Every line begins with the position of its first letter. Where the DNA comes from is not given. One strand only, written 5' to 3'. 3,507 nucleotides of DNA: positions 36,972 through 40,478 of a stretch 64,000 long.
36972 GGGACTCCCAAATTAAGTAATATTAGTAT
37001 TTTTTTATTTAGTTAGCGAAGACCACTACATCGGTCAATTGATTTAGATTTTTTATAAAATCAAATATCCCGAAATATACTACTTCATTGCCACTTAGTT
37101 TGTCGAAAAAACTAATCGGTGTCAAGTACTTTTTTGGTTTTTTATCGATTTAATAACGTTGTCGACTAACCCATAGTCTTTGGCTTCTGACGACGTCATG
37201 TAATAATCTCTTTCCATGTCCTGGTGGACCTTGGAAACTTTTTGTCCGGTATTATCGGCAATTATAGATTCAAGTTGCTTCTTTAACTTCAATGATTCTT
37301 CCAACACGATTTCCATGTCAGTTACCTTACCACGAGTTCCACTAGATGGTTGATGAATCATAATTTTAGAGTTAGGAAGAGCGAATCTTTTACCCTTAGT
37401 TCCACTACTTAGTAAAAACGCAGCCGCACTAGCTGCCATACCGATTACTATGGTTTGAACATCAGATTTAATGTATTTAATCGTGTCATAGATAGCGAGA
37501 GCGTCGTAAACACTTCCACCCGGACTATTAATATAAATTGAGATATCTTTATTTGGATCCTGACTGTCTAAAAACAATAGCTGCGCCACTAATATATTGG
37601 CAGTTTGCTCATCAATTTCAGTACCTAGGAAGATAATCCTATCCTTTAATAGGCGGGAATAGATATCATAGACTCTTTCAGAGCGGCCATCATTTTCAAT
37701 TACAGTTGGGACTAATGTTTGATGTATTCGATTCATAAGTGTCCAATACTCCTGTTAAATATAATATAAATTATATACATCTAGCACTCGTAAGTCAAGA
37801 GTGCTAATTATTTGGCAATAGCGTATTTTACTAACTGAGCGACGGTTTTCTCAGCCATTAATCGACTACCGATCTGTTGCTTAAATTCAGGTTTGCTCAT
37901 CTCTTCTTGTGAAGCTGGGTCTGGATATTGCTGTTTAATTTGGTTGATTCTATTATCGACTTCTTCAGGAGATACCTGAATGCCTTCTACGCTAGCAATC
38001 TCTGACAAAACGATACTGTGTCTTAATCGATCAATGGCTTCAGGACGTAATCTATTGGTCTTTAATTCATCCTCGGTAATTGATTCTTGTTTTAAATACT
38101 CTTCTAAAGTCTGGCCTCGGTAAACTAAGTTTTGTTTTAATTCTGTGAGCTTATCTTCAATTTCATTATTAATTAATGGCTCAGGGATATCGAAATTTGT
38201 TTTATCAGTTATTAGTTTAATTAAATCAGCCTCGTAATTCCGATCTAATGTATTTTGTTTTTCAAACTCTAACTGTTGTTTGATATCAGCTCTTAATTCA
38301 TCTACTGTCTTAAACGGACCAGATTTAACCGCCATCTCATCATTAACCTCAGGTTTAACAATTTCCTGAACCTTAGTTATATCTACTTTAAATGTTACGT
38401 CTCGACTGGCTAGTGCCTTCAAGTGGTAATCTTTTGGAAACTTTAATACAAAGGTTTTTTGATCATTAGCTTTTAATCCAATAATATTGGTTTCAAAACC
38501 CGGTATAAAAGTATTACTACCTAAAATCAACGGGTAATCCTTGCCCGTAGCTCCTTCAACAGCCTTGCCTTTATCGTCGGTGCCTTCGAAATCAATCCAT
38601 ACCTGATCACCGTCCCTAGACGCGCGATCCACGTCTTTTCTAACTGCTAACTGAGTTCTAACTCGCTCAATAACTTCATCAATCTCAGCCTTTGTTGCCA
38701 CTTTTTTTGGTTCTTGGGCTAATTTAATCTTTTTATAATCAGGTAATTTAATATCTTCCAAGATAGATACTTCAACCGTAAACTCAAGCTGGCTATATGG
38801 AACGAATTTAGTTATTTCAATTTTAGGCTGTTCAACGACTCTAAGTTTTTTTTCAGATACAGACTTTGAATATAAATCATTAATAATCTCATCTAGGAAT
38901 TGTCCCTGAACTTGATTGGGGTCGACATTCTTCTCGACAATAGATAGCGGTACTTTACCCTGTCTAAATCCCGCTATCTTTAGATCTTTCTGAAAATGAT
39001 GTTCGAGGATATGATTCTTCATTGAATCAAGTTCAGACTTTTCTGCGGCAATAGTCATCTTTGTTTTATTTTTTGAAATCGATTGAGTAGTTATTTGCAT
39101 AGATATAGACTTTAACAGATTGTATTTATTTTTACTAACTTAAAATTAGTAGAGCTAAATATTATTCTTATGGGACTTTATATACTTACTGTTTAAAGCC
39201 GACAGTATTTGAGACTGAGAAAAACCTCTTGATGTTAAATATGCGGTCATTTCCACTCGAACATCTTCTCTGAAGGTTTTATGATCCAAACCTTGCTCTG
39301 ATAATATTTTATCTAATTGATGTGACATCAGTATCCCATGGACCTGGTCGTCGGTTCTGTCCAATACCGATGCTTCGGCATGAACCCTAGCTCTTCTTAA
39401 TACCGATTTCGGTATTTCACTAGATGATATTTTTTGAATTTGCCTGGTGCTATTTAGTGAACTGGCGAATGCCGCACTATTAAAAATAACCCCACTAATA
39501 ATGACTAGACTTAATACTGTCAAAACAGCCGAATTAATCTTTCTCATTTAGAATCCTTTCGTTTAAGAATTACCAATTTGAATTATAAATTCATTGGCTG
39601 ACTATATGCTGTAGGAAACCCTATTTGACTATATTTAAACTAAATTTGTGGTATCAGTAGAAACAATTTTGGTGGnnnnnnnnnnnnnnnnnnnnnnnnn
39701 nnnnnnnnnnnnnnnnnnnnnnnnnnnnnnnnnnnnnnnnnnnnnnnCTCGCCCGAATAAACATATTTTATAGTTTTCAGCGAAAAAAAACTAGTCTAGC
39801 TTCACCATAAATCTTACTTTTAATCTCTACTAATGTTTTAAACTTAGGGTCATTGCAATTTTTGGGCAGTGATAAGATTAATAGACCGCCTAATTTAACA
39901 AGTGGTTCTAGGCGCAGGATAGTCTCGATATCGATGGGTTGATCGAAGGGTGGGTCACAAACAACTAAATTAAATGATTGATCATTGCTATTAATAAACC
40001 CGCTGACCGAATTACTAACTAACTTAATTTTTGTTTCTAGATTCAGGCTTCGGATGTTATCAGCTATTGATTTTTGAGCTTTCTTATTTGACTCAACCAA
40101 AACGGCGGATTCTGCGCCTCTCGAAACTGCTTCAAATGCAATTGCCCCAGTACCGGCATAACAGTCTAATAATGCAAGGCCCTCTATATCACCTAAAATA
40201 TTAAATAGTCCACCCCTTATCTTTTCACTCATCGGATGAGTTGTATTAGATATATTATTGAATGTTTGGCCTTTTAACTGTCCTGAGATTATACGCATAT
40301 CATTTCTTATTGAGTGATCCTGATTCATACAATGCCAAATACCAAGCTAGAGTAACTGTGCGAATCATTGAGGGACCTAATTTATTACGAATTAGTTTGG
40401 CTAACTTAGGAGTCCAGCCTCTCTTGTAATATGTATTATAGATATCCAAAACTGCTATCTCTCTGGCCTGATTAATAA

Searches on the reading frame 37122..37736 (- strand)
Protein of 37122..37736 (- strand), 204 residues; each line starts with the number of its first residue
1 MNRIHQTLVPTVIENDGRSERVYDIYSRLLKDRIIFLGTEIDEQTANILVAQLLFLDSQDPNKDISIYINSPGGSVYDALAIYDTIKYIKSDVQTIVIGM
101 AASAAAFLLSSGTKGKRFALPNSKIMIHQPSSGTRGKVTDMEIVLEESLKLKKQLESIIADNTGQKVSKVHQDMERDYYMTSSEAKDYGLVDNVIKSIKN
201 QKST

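Call 7: search_protein_families(library=ncbifam, proteins=[window:37122-37736:-])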
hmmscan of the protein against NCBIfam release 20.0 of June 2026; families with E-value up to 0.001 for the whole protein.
window:37122-37736:- (204 aa): 11 families
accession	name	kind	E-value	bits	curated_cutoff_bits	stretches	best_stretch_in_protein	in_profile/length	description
NF001368.0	PRK00277.1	subfamily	1.3e-90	302.7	249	1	4-201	4-201/203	ATP-dependent Clp protease proteolytic subunit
TIGR00493.1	clpP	equivalog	3.6e-86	287.9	308.6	1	7-196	2-191/192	ATP-dependent Clp endopeptidase proteolytic subunit ClpP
NF009203.0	PRK12551.1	equivalog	1.4e-76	256.6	359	1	8-197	1-190/196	ATP-dependent Clp protease proteolytic subunit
NF011090.0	PRK14513.1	equivalog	1e-75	254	347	1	7-202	2-197/201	ATP-dependent Clp protease proteolytic subunit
NF009205.0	PRK12553.1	subfamily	1.1e-75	253.8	228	1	6-200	11-207/211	ATP-dependent Clp protease proteolytic subunit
NF011091.0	PRK14514.1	equivalog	6.4e-75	251.5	361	1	6-196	28-218/221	ATP-dependent Clp endopeptidase proteolytic subunit ClpP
NF009204.0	PRK12552.1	equivalog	1.5e-54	184.7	263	1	24-201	22-218/225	ATP-dependent Clp protease proteolytic subunit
NF011089.0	PRK14512.1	equivalog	5.7e-52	176.4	251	1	25-198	21-194/200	ATP-dependent Clp protease proteolytic subunit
NF045540.1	scaf_prot_MCP1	exception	7.1e-28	97.7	475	1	57-200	25-166/652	ClpP-like prohead protease/major capsid protein fusion protein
NF045542.1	Clp_rel_HeadMat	equivalog_domain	4.7e-27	94.9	120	1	57-194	28-165/165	head maturation protease, ClpP-related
TIGR00706.1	SppA_dom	equivalog_domain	1.8e-05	24.5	155.45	1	56-107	26-79/208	signal peptide peptidase SppA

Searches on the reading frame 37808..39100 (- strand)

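Call 7: search_protein_families(library=ncbifam, proteins=[window:37808-39100:-])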
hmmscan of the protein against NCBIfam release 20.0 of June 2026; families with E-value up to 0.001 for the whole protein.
window:37808-39100:- (430 aa): 1 family
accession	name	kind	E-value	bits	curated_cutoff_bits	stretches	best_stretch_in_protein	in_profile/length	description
TIGR00115.1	tig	equivalog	5.2e-102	341.7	180.2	1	12-423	2-409/410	trigger factor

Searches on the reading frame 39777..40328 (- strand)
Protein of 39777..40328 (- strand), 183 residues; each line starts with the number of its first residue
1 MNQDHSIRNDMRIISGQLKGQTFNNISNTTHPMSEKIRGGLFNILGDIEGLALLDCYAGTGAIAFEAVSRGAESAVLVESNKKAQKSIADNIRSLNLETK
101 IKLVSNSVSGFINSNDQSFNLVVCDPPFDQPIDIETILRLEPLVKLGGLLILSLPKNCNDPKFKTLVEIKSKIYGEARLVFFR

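Call 10: search_protein_families(library=pfam, proteins=[window:39777-40328:-])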
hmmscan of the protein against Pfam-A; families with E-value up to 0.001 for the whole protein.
window:39777-40328:- (183 aa): 5 families
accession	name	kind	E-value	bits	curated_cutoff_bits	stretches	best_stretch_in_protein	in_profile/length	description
PF03602.21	Cons_hypoth95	-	9.8e-37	126.8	24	1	11-182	1-181/182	Conserved hypothetical protein 95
PF05175.20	MTS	-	2.5e-07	30.9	23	1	52-135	34-115/170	Methyltransferase small domain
PF01170.24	UPF0020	-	2.5e-05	24.5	22.3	1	31-131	10-134/197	RMKL-like, methyltransferase domain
PF13847.12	Methyltransf_31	-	0.00011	22.3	27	1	50-156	4-113/145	Methyltransferase domain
PF03269.20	DUF268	-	0.00026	21.3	25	0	66-180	17-131/176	Caenorhabditis protein of unknown function, DUF268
